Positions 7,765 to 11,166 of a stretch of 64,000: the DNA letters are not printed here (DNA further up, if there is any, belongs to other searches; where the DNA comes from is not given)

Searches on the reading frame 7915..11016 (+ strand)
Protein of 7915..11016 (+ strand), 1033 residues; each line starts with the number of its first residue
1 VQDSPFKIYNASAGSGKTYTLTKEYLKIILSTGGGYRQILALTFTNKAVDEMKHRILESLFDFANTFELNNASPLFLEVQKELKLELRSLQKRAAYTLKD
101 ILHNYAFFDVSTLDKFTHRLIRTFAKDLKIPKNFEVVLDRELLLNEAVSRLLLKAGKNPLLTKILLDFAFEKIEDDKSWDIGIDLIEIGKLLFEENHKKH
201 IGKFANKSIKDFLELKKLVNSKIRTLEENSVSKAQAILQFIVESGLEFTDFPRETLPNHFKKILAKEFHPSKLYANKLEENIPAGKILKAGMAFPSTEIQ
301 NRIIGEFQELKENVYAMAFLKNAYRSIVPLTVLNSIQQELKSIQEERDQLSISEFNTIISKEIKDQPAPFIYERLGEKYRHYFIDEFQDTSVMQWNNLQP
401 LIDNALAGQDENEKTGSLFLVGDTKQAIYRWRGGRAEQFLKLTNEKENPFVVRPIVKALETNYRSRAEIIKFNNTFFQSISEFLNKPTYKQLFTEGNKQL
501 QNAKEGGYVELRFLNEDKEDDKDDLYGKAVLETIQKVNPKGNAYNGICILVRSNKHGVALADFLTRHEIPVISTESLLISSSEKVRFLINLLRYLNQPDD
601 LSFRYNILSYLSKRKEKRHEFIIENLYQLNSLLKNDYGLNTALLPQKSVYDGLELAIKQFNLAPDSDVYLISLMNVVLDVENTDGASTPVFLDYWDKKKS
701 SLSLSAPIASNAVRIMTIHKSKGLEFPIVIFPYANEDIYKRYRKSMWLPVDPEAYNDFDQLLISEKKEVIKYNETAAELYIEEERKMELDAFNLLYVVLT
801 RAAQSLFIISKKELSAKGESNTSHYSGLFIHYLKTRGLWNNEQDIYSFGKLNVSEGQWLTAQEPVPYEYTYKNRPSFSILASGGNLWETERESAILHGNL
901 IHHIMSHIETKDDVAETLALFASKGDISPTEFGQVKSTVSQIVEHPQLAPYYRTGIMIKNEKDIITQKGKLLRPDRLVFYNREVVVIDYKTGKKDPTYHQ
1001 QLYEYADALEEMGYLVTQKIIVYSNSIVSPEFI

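Call 59: search_protein_families(library=pfam, proteins=[window:7915-11016:+])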
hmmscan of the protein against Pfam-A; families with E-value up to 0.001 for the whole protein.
window:7915-11016:+ (1033 aa): 5 families
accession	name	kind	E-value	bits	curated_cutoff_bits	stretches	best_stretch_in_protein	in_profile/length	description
PF00580.27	UvrD-helicase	-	8.5e-39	134.3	23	1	11-445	20-269/271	UvrD/REP helicase N-terminal domain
PF13361.12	UvrD_C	-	1.2e-23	84.5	25.6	2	459-612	3-139/350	UvrD-like helicase C-terminal domain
PF13245.12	AAA_19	-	1.6e-11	45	25.1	1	10-68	17-69/134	AAA domain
PF13538.12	UvrD_C_2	-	2.6e-10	40.4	27.4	1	713-736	2-27/52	UvrD-like helicase C-terminal domain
PF12705.13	PDDEXK_1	-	0.0007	20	22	0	973-1014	127-174/247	PD-(D/E)XK nuclease superfamily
